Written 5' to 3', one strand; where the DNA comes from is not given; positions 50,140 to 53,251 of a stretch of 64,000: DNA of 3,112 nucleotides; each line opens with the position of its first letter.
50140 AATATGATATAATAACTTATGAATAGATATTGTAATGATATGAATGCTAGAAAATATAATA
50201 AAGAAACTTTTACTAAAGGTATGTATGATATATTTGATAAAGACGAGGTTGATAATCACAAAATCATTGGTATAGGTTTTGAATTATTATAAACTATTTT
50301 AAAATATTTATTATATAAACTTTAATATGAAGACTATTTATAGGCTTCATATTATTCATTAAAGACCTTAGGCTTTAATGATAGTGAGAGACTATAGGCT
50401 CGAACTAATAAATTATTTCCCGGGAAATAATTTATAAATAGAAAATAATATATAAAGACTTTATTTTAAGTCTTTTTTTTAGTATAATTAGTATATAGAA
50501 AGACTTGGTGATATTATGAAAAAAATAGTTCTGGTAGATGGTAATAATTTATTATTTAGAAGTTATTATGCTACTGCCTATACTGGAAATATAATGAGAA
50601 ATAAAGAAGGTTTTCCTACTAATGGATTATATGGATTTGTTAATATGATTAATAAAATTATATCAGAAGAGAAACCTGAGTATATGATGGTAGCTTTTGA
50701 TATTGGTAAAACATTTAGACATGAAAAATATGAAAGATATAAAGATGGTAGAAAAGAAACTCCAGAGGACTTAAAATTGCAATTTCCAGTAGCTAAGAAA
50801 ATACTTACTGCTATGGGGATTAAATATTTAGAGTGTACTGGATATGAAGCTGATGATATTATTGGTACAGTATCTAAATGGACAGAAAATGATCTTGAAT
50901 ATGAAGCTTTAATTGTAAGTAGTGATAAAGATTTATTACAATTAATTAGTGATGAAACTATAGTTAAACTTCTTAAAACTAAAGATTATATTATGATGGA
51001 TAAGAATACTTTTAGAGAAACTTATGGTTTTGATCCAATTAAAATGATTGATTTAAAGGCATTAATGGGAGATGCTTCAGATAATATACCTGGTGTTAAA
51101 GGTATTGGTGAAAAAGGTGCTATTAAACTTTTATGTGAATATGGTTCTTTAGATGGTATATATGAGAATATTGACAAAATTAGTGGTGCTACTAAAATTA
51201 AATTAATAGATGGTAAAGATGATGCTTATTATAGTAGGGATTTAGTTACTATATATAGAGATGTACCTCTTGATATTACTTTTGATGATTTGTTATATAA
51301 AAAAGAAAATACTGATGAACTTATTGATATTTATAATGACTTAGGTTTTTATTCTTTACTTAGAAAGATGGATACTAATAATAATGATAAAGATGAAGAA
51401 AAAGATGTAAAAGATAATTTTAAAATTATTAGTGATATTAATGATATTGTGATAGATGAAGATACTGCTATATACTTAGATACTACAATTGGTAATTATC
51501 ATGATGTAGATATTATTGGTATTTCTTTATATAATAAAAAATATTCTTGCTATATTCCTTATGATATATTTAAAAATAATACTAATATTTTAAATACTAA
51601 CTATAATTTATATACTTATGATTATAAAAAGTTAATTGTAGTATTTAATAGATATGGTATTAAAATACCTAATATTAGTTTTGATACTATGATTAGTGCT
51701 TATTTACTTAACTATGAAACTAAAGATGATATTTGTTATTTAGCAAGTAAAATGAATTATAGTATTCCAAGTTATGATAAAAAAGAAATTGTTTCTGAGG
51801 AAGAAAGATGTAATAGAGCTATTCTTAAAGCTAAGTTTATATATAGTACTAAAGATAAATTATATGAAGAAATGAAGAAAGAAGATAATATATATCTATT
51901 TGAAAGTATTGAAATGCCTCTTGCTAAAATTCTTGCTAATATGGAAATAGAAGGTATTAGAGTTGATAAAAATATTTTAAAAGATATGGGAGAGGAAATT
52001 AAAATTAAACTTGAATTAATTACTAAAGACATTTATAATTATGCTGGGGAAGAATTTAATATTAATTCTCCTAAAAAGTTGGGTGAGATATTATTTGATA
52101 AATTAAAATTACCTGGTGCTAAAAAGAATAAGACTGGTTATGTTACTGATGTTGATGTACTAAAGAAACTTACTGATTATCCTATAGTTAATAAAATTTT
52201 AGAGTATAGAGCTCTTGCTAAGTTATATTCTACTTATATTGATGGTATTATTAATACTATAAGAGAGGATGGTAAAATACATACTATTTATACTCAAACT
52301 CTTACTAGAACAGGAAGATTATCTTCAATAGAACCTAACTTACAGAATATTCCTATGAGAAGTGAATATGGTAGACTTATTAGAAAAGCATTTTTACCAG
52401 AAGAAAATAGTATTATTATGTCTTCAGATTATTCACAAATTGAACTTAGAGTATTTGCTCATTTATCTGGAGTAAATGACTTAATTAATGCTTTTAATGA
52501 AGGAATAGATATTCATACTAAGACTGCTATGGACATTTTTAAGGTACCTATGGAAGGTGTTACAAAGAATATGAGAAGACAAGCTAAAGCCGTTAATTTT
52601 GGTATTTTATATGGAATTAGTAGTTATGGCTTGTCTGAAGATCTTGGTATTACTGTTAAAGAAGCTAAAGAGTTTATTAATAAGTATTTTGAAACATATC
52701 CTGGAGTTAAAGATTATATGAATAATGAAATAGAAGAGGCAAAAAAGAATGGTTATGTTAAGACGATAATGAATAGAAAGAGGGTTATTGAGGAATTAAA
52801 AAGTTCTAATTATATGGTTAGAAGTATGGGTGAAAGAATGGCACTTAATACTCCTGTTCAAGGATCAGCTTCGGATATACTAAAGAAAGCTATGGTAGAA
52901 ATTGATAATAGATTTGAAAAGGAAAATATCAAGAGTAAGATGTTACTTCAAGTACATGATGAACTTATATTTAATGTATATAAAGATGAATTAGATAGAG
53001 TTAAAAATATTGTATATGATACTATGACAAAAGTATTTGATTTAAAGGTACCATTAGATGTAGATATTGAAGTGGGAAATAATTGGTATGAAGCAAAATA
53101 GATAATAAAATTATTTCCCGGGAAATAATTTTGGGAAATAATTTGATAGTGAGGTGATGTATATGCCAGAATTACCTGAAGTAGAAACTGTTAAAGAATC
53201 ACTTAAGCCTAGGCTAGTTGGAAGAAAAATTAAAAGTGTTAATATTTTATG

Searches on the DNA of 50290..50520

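Call 82: search_rna_families(source=window, start=50290, end=50520, threshold=evalue, max_evalue=10)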
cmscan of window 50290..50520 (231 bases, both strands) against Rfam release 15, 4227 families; matches with E-value up to 10: 6.
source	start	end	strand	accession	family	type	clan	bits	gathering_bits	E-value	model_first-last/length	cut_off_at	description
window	50444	50477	+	RF02438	SpF51_sRNA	Gene; sRNA;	-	21.7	50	0.067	1-45/45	no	Streptococcus sRNA SpF51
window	50400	50434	+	RF02584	KRAS_3UTR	Cis-reg;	-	20.5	49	3.9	1-49/49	no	KRAS 3' UTR cis-regulatory element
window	50347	50435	+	RF00514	His_leader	Cis-reg; leader;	-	16.9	49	1.2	1-126/126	no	Histidine operon leader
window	50407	50436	+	RF03322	mir-1641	Gene; miRNA;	-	15.8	104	1.2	1-85/85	no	mir-1641 microRNA precursor family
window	50476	50502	-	RF01365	CRISPR-DR52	Gene; CRISPR;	-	15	50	2.9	1-37/37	no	CRISPR RNA direct repeat element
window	50329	50436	+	RF00235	Plasmid_RNAIII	Gene;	-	13.4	60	9.8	1-131/131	no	Plasmid RNAIII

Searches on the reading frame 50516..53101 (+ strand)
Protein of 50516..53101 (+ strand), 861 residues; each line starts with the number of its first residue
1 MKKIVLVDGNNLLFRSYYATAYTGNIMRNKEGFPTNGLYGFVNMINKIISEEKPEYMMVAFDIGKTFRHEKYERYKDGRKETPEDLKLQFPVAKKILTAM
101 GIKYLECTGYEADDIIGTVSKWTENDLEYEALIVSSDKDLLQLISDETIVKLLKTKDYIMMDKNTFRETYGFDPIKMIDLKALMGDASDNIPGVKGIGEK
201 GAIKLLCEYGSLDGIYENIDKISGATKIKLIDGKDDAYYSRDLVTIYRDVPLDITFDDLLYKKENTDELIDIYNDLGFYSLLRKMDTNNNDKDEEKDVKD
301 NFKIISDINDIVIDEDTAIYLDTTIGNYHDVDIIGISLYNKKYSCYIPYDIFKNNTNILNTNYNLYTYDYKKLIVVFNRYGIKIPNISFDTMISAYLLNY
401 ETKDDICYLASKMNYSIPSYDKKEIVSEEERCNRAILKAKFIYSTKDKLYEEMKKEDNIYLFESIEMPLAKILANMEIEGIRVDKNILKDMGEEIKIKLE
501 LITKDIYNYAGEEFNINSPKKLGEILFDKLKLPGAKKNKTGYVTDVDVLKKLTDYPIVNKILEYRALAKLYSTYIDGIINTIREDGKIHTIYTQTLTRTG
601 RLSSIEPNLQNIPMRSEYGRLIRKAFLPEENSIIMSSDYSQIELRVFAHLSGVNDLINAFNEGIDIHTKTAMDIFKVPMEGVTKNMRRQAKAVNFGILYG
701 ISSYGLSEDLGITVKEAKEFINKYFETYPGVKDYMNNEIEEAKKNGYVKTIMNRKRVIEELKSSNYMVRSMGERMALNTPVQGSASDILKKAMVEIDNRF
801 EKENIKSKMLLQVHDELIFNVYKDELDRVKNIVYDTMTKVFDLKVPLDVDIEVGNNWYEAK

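Call 11: search_protein_families(library=pfam, proteins=[window:50516-53101:+])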
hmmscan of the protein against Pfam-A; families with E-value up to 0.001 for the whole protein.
window:50516-53101:+ (861 aa): 4 families
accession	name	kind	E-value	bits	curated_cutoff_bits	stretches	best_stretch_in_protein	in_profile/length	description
PF00476.26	DNA_pol_A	-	1.5e-159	531.4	34.3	1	486-859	2-381/381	DNA polymerase family A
PF02739.22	5_3_exonuc_N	-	1.5e-56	191.1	34.3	1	3-171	1-164/164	5'-3' exonuclease, N-terminal resolvase-like domain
PF01367.25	5_3_exonuc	-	7.2e-33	113.4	40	1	173-266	2-96/97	5'-3' exonuclease, C-terminal SAM fold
PF22619.2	DNA_polI_exo1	-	3.9e-18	66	27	1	320-421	2-108/140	DNA polymerase I, ribonuclease H-like domain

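Call 56: find_homologous_proteins(query=window:50516-53101:+, max_evalue=1e-50)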
Query window:50516-53101:+ (861 aa): 8000 proteins with E <= 1e-50 among 8000 candidates; the best 120 are listed.
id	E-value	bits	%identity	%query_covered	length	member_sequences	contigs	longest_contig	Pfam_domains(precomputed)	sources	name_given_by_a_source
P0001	0.0e+0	1885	99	100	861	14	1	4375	PF01367.26,PF02739.23,PF22619.3,PF00476.27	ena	-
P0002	0.0e+0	1808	95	100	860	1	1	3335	PF01367.26,PF02739.23,PF22619.3,PF00476.27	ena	-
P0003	0.0e+0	1738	91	100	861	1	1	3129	PF01367.26,PF02739.23,PF22619.3,PF00476.27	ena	-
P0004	0.0e+0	1729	91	100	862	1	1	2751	PF01367.26,PF02739.23,PF22619.3,PF00476.27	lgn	-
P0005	0.0e+0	1722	90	100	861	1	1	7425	PF01367.26,PF02739.23,PF22619.3,PF00476.27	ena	-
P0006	0.0e+0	1714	90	100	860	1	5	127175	PF01367.26,PF02739.23,PF22619.3,PF00476.27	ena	-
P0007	0.0e+0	1713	90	100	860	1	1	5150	PF01367.26,PF02739.23,PF22619.3,PF00476.27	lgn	-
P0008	0.0e+0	1712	90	100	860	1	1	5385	PF01367.26,PF02739.23,PF22619.3,PF00476.27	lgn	-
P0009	0.0e+0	1712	90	100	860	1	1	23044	PF01367.26,PF02739.23,PF22619.3,PF00476.27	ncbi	-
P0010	0.0e+0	1712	90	100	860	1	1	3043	PF01367.26,PF02739.23,PF22619.3,PF00476.27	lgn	-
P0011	0.0e+0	1711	90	100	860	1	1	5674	PF01367.26,PF02739.23,PF22619.3,PF00476.27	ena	-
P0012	0.0e+0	1711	90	100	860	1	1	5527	PF01367.26,PF02739.23,PF22619.3,PF00476.27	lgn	-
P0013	0.0e+0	1710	89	100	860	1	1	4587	PF01367.26,PF02739.23,PF22619.3,PF00476.27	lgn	-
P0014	0.0e+0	1710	89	100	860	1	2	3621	PF01367.26,PF02739.23,PF22619.3,PF00476.27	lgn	-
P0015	0.0e+0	1710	90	100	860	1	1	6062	PF01367.26,PF02739.23,PF22619.3,PF00476.27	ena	-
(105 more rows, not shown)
